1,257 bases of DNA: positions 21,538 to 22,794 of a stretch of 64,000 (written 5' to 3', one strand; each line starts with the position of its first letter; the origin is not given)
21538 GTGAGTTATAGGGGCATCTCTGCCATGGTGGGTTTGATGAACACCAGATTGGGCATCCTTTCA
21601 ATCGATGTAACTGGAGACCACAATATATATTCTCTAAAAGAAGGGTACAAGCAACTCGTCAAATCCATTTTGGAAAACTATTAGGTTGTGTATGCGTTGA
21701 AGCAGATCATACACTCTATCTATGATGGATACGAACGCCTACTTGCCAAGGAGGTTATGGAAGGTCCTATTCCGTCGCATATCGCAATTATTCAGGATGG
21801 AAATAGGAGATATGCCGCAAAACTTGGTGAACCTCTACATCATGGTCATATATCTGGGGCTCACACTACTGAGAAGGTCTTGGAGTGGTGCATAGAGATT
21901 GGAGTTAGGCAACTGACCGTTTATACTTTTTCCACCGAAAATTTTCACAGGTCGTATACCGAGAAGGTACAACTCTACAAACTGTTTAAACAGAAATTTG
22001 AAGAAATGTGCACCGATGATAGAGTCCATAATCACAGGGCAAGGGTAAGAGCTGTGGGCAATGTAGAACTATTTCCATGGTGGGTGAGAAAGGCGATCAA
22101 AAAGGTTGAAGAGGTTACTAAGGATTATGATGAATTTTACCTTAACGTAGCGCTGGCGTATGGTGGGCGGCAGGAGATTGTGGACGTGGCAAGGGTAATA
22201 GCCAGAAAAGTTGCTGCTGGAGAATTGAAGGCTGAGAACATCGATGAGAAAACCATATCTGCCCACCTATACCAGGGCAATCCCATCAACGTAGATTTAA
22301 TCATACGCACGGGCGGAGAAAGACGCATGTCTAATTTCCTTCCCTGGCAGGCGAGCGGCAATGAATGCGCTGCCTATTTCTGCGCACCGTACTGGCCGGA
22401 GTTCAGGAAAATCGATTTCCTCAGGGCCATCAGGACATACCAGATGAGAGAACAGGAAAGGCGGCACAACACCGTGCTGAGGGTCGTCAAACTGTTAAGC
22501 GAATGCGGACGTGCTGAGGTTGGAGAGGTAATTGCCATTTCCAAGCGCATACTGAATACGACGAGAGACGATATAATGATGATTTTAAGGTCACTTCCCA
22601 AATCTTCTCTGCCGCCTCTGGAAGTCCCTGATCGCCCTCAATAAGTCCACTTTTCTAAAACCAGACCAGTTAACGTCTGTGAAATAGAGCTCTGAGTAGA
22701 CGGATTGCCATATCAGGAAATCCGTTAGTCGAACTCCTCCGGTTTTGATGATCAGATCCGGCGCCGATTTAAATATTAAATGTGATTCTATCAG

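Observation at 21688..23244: Convergent, 3'-overlapping gene pair encoding a heteromeric cis-prenyltransferase (catalytic UppS-like subunit plus NgBR-like subunit)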

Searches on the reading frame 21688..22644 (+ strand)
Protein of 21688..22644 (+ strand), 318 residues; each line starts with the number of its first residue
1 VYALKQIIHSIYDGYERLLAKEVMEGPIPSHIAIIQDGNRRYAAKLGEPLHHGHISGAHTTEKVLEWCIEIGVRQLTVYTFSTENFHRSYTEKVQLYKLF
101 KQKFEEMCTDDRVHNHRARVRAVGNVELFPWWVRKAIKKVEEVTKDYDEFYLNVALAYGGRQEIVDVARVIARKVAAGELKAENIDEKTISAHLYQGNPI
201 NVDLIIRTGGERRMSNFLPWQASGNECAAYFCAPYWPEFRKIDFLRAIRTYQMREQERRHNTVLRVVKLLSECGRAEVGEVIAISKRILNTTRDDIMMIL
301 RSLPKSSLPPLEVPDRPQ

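Call 3: search_protein_families(library=pfam, proteins=[window:21688-22644:+], max_evalue=0.01)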
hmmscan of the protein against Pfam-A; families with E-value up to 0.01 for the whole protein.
window:21688-22644:+ (318 aa): 1 family
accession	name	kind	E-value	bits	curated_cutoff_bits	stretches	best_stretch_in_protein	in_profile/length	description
PF01255.24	Prenyltransf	-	4.6e-69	232.8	27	1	35-256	1-216/219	Putative undecaprenyl diphosphate synthase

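Call 4: search_protein_families(library=ncbifam, proteins=[window:21688-22644:+], max_evalue=0.01)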
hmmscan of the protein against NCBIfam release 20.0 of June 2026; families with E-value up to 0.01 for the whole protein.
window:21688-22644:+ (318 aa): 17 families
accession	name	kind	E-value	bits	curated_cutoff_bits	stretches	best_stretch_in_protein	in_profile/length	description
NF011409.0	PRK14835.1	equivalog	8.1e-75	251.7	425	1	8-256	24-275/279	isoprenyl transferase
TIGR00055.1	uppS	equivalog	1.6e-71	240.3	109.55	1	28-256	1-225/228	polyprenyl diphosphate synthase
NF011403.0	PRK14828.1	equivalog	2.6e-65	220.4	348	1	5-256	5-254/258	isoprenyl transferase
NF011406.0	PRK14831.1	subfamily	5.2e-60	202.8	375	1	18-259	13-248/256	undecaprenyl pyrophosphate synthase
NF011405.0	PRK14830.1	equivalog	5.6e-60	203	304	1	20-259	14-247/251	undecaprenyl pyrophosphate synthase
NF011411.0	PRK14838.1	equivalog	2.6e-53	180.8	417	1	25-256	9-234/244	isoprenyl transferase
NF011408.0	PRK14834.1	equivalog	6.6e-52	176.4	348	1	25-260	14-243/252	isoprenyl transferase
NF011414.0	PRK14841.1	equivalog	6.8e-52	176.4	401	1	28-256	3-225/233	isoprenyl transferase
NF011404.0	PRK14829.1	equivalog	1.2e-51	175.6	372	1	24-256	26-254/260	isoprenyl transferase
NF011407.0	PRK14833.1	equivalog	7.3e-47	160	325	1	29-256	5-227/233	di-trans,poly-cis-decaprenylcistransferase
NF011413.0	PRK14840.1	equivalog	1.3e-46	159.3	410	1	25-256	15-246/250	isoprenyl transferase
NF007596.1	PRK10240.1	equivalog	7.4e-46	156.5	418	1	29-256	16-239/251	(2E,6E)-farnesyl-diphosphate-specific ditrans,polycis-undecaprenyl-diphosphate synthase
NF011402.0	PRK14827.1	equivalog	2.7e-42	145.1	535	1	23-256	62-291/296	decaprenyl diphosphate synthase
NF011412.0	PRK14839.1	equivalog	1.9e-41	142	334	1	31-263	12-229/240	di-trans,poly-cis-decaprenylcistransferase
NF011415.0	PRK14842.1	equivalog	3.9e-40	137.8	360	1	23-256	3-233/241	isoprenyl transferase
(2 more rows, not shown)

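Call 9: find_homologous_proteins(query=window:21688-22644:+)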
Query window:21688-22644:+ (318 aa): 7961 proteins with E <= 0.001 among 8000 candidates; the best 120 are listed.
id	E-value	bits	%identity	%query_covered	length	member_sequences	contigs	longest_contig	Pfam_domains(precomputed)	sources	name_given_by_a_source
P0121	1.8e-199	679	92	100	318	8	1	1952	PF01255.25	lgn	-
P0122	3.8e-193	659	91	99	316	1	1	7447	PF01255.25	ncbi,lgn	-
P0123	3.3e-187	639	87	99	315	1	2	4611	PF01255.25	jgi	-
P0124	2.4e-179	613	83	100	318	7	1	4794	PF01255.25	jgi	-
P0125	1.0e-141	490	68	96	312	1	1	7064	PF01255.25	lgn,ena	-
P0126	1.3e-141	489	68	95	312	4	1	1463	PF01255.25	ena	-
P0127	2.4e-134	466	66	94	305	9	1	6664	PF01255.25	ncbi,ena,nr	ncbi:MAG: di-trans,poly-cis-decaprenylcistransferase [Euryarchaeota archaeon]|nr:di-trans,poly-cis-d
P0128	1.3e-129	450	64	94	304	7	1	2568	PF01255.25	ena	-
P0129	2.6e-125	436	62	94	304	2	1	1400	PF01255.25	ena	-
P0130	1.3e-124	434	62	94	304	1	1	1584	PF01255.25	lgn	-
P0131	2.1e-123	430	60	94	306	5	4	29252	PF01255.25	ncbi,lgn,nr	ncbi:MAG: polyprenyl diphosphate synthase [Methanocellales archaeon]|nr:polyprenyl diphosphate synth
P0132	2.5e-119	416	60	94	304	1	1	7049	PF01255.25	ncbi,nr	ncbi:MAG: di-trans,poly-cis-decaprenylcistransferase [Methanocellales archaeon]|nr:di-trans,poly-cis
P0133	2.8e-115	403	60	94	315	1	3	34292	PF01255.25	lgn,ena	-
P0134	3.1e-114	399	59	93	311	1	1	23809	PF01255.25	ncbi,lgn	-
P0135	3.9e-114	399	60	93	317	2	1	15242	PF01255.25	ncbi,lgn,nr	ncbi:MAG: polyprenyl diphosphate synthase [Halobacteriota archaeon]|nr:polyprenyl diphosphate syntha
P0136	5.3e-114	399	61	91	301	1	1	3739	PF01255.25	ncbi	-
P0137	7.8e-114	398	57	95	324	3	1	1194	PF01255.25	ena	-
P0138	8.3e-114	398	61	91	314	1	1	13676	PF01255.25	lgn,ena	-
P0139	1.4e-113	397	59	93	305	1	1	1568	PF01255.25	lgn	-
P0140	2.9e-113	396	56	96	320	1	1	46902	PF01255.25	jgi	jgi:tritrans,polycis-undecaprenyl-diphosphate synthase [geranylgeranyl-diphosphate specific]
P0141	4.1e-113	396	60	92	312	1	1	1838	PF01255.25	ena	-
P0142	4.5e-113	396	56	96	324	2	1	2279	PF01255.25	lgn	-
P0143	4.7e-113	396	60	92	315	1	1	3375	PF01255.25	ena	-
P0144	1.2e-112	394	60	93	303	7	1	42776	PF01255.25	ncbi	ncbi:MAG: polyprenyl diphosphate synthase [Methanocellales archaeon]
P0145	3.2e-112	393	56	96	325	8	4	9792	PF01255.25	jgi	jgi:tritrans,polycis-undecaprenyl-diphosphate synthase [geranylgeranyl-diphosphate specific]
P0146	5.4e-112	392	56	96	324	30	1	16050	PF01255.25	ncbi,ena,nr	ncbi:MAG: di-trans,poly-cis-decaprenylcistransferase [Methanosarcinales archaeon]|nr:di-trans,poly-c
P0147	5.7e-112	392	59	92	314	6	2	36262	PF01255.25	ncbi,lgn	-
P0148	5.8e-112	392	58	92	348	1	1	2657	PF01255.25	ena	-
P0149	6.4e-112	392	58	92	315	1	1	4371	PF01255.25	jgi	jgi:tritrans,polycis-undecaprenyl-diphosphate synthase [geranylgeranyl-diphosphate specific]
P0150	6.4e-112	392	58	95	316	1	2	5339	PF01255.25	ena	-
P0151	6.7e-112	392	58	92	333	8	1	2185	PF01255.25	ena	-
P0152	1.0e-111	391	59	92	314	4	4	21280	PF01255.25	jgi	-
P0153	1.1e-111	391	56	94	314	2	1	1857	PF01255.25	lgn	-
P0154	1.1e-111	391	60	92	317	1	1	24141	PF01255.25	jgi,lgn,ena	-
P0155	1.2e-111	391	59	92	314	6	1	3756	PF01255.25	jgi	jgi:tritrans,polycis-undecaprenyl-diphosphate synthase [geranylgeranyl-diphosphate specific]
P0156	1.2e-111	391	59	92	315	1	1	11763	PF01255.25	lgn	-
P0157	1.3e-111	391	57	93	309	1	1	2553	PF01255.25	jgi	jgi:tritrans,polycis-undecaprenyl-diphosphate synthase [geranylgeranyl-diphosphate specific]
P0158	1.6e-111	391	58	92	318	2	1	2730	PF01255.25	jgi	jgi:tritrans,polycis-undecaprenyl-diphosphate synthase [geranylgeranyl-diphosphate specific]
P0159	2.3e-111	390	57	94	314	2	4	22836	PF01255.25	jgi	jgi:tritrans,polycis-undecaprenyl-diphosphate synthase [geranylgeranyl-diphosphate specific]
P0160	2.8e-111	390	59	94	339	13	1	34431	PF01255.25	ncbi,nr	ncbi:MAG: polyprenyl diphosphate synthase [Candidatus Methanoperedens sp.]|nr:polyprenyl diphosphate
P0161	2.9e-111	390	59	92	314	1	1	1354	PF01255.25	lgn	-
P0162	3.7e-111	389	58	93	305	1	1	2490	PF01255.25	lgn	-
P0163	4.3e-111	389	59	94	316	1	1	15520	PF01255.25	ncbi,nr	ncbi:MAG: polyprenyl diphosphate synthase [Halobacteriota archaeon]|nr:polyprenyl diphosphate syntha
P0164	5.0e-111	389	57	93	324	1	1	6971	PF01255.25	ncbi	-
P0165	5.5e-111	389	57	94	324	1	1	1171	PF01255.25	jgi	jgi:tritrans,polycis-undecaprenyl-diphosphate synthase [geranylgeranyl-diphosphate specific]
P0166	8.5e-111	388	58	92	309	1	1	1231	PF01255.25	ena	-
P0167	9.3e-111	388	57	94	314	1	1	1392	PF01255.25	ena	-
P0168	1.3e-110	388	57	92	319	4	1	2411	PF01255.25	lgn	-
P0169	1.6e-110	387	58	92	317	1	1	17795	PF01255.25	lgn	-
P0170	1.7e-110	387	58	92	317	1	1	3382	PF01255.25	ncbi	-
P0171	1.7e-110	387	59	92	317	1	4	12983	PF01255.25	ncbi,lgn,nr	ncbi:MAG: di-trans,poly-cis-decaprenylcistransferase [Euryarchaeota archaeon]|nr:di-trans,poly-cis-d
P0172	1.7e-110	387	57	92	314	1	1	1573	PF01255.25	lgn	-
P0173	2.2e-110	387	57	92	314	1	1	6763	PF01255.25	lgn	-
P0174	2.2e-110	387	58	92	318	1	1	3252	PF01255.25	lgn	-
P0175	2.6e-110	387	58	92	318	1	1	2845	PF01255.25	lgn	-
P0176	2.6e-110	387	56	96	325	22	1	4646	PF01255.25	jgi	jgi:tritrans,polycis-undecaprenyl-diphosphate synthase [geranylgeranyl-diphosphate specific]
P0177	2.7e-110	387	58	92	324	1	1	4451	PF01255.25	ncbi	-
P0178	2.9e-110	386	58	92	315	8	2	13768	PF01255.25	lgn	-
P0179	3.2e-110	386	58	92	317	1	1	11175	PF01255.25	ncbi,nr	ncbi:MAG: polyprenyl diphosphate synthase [Candidatus Methanoperedens sp.]|nr:polyprenyl diphosphate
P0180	3.4e-110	386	58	92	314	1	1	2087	PF01255.25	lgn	-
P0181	3.4e-110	386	58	92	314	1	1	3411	PF01255.25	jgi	-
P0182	3.8e-110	386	56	94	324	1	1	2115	PF01255.25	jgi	jgi:tritrans,polycis-undecaprenyl-diphosphate synthase [geranylgeranyl-diphosphate specific]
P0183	3.8e-110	386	57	92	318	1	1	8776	PF01255.25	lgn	-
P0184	4.5e-110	386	56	96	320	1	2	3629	PF01255.25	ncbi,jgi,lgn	-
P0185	6.2e-110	385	57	92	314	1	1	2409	PF01255.25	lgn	-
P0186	7.0e-110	385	59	92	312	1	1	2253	PF01255.25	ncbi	-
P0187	7.2e-110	385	57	92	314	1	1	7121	PF01255.25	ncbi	-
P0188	7.4e-110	385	57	92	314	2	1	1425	PF01255.25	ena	-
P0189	7.9e-110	385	58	92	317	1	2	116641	PF01255.25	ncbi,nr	ncbi:MAG: polyprenyl diphosphate synthase [Candidatus Methanoperedens sp.]|nr:polyprenyl diphosphate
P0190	7.9e-110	385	58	92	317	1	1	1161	PF01255.25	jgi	jgi:tritrans,polycis-undecaprenyl-diphosphate synthase [geranylgeranyl-diphosphate specific]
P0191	8.1e-110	385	57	93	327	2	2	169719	PF01255.25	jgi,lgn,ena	-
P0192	8.5e-110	385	58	93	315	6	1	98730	PF01255.25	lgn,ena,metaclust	metaclust:\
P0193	9.2e-110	385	57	92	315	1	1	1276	PF01255.25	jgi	jgi:tritrans,polycis-undecaprenyl-diphosphate synthase [geranylgeranyl-diphosphate specific]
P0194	1.0e-109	385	57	92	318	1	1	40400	PF01255.25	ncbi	-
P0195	1.0e-109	385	57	92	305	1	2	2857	PF01255.25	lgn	-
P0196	1.1e-109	385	57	92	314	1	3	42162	PF01255.25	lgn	-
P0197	1.1e-109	384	59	92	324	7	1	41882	PF01255.25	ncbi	-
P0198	1.2e-109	384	59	93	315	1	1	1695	PF01255.25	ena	-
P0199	1.5e-109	384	57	94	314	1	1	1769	PF01255.25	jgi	jgi:tritrans,polycis-undecaprenyl-diphosphate synthase [geranylgeranyl-diphosphate specific]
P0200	1.7e-109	384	57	92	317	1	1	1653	PF01255.25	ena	-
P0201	1.7e-109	384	56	94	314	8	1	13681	PF01255.25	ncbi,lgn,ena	-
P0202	1.9e-109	384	58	93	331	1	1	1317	PF01255.25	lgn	-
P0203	2.0e-109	384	56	95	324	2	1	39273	PF01255.25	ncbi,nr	ncbi:MAG: polyprenyl diphosphate synthase [ANME-2 cluster archaeon]|nr:polyprenyl diphosphate syntha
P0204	2.1e-109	384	58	92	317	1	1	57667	PF01255.25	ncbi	-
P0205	2.5e-109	383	55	95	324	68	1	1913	PF01255.25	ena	-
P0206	2.5e-109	383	57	92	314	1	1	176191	PF01255.25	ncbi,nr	ncbi:MAG: polyprenyl diphosphate synthase [Candidatus Methanoperedens sp.]|nr:polyprenyl diphosphate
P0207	2.7e-109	383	57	92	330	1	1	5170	PF01255.25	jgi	-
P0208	3.1e-109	383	57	92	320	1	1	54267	PF01255.25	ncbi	-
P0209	3.8e-109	383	58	92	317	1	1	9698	PF01255.25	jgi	jgi:tritrans,polycis-undecaprenyl-diphosphate synthase [geranylgeranyl-diphosphate specific]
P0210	4.3e-109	383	56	94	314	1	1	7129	PF01255.25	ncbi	-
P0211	4.4e-109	383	56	94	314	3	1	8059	PF01255.25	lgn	-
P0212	4.6e-109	383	57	92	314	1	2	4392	PF01255.25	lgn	-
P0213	4.7e-109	382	56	95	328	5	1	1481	PF01255.25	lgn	-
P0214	4.7e-109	382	56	96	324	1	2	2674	PF01255.25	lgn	-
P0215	4.8e-109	382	57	92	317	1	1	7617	PF01255.25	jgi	jgi:tritrans,polycis-undecaprenyl-diphosphate synthase [geranylgeranyl-diphosphate specific]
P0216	6.3e-109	382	56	96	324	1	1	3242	PF01255.25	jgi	-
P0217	6.5e-109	382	57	92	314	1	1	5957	PF01255.25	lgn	-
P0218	6.7e-109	382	56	92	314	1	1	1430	PF01255.25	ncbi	-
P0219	7.9e-109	382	57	92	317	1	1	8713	PF01255.25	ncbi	-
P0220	8.6e-109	382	57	92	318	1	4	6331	PF01255.25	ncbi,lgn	-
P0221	1.0e-108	381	56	92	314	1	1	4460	PF01255.25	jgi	jgi:tritrans,polycis-undecaprenyl-diphosphate synthase [geranylgeranyl-diphosphate specific]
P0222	1.0e-108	381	58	90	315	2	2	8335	PF01255.25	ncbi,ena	-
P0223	1.1e-108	381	57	92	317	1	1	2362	PF01255.25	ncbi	-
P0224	1.2e-108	381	56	92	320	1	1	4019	PF01255.25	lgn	-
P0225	1.2e-108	381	57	92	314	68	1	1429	PF01255.25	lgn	-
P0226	1.3e-108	381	57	92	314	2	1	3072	PF01255.25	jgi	jgi:tritrans,polycis-undecaprenyl-diphosphate synthase [geranylgeranyl-diphosphate specific]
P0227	1.3e-108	381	56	92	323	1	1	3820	PF01255.25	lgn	-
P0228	1.4e-108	381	56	92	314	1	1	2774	PF01255.25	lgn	-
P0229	1.4e-108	381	57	92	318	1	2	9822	PF01255.25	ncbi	-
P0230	1.5e-108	381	58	92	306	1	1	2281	PF01255.25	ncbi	-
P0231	1.5e-108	381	57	93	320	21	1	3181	PF01255.25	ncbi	-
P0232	1.6e-108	381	56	94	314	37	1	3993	PF01255.25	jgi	jgi:tritrans,polycis-undecaprenyl-diphosphate synthase [geranylgeranyl-diphosphate specific]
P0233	1.8e-108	381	55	92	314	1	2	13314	PF01255.25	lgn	-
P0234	2.0e-108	380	56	92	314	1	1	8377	PF01255.25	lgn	-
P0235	2.3e-108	380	57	92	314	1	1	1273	PF01255.25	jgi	-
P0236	2.4e-108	380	56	92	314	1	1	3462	PF01255.25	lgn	-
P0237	2.5e-108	380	58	92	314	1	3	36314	PF01255.25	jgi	jgi:tritrans,polycis-undecaprenyl-diphosphate synthase [geranylgeranyl-diphosphate specific]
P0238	2.6e-108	380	58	92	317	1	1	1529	PF01255.25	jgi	jgi:tritrans,polycis-undecaprenyl-diphosphate synthase [geranylgeranyl-diphosphate specific]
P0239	2.8e-108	380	56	92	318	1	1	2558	PF01255.25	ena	-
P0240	2.9e-108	380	57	92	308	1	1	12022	PF01255.25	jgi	jgi:tritrans,polycis-undecaprenyl-diphosphate synthase [geranylgeranyl-diphosphate specific]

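Call 17: search_solved_structures(query=window:21688-22644:+, max_evalue=1e-10, show_alignments=0)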
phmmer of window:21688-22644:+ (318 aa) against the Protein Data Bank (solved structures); distinct sequences matched with E-value up to 1e-10: 31.
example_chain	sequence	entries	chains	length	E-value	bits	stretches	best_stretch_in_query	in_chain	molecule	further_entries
6w2l_A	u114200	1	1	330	1.4e-46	162.4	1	15-255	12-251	Dehydrodolichyl diphosphate synthase complex subunit DHDDS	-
6z1n_A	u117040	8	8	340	1.4e-46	162.4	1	15-255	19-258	Dehydrodolichyl diphosphate synthase complex subunit DHDDS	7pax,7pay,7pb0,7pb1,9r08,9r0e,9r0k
7jli_A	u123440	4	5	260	1.6e-43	152.4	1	14-255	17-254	Isoprenyl transferase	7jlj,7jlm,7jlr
2vg1_A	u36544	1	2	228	4.2e-43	151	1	28-254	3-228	SHORT-CHAIN Z-ISOPRENYL DIPHOSPHATE SYNTHETASE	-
2vfw_A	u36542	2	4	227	5.4e-43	150.6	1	28-254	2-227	SHORT-CHAIN Z-ISOPRENYL DIPHOSPHATE SYNTHETASE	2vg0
1jp3_A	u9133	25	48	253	1.1e-41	146.3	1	30-256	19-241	undecaprenyl pyrophosphate synthase | Undecaprenyl pyrophosphate synthetase | Ditrans,polycis-undecaprenyl-diphosphate synthase ((2E,6E)-farnesyl-diphosphate sp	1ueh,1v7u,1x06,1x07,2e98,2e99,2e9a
5cqb_A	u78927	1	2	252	1.1e-41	146.3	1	30-256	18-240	Ditrans,polycis-undecaprenyl-diphosphate synthase ((2E,6E)-farnesyl-diphosphate specific)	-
1x08_A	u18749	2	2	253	1.4e-40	142.7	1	30-256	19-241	Undecaprenyl pyrophosphate synthetase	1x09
7cpn_A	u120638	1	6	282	1.5e-40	142.6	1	27-256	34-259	Trans,polycis-polyprenyl diphosphate synthase ((2Z,6E)-farnesyl diphosphate specific)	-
7cpm_A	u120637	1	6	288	1.6e-40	142.5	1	27-256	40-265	Trans,polycis-polyprenyl diphosphate synthase ((2Z,6E)-farnesyl diphosphate specific)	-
1f75_A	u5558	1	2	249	3.2e-40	141.5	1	24-256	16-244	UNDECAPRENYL PYROPHOSPHATE SYNTHETASE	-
6szg_A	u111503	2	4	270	8.5e-39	136.8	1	25-256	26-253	Ditrans,polycis-undecaprenyl-diphosphate synthase ((2E,6E)-farnesyl-diphosphate specific)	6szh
6acs_A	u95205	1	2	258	1.9e-38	135.7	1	26-257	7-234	Ditrans,polycis-undecaprenyl-diphosphate synthase ((2E,6E)-farnesyl-diphosphate specific)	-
4q9m_A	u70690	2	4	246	7.7e-38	133.7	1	26-256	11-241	Isoprenyl transferase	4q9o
5kh2_A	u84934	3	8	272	8.1e-38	133.6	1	25-256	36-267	Isoprenyl transferase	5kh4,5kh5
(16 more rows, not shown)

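Call 43: predict_structure(alignment_id=A5)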
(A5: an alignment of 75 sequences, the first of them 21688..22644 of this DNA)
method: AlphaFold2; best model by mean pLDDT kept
length: 318 residues; sequences in the alignment: 75
mean_pLDDT: 84.2   pTM: 0.79
mean pLDDT of the five models: 84.2, 84.1, 83.2, 82.1, 81.8
residues with pLDDT >= 90: 143; 70-90: 122; 50-70: 41; < 50: 12
segments of 3 or more residues with pLDDT < 50: 221-226, 316-318
pLDDT, mean of each block of 10 residues (from residue 1): 86 92 93 89 92 93 96 93 80 93 97 96 87 98 97 81 73 92 84 59 82 53 53 85 93 88 87 83 88 87 71 49
secondary structure, 60 per line:
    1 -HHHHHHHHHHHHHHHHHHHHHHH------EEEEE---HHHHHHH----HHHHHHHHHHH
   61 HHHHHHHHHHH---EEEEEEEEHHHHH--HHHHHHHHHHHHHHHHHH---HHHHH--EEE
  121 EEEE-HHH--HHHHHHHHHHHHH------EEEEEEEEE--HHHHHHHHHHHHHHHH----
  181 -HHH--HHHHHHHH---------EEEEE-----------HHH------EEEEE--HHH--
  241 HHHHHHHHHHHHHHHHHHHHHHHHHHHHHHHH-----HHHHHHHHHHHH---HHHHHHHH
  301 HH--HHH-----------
elements in order: H2-24 E31-35 H39-45 H50-71 E75-82 H83-87 H90-107 H111-115 E118-124 H131-143 E150-158 H161-176 H187-194 E204-208 E229-233 H241-272 H278-289 H293-302
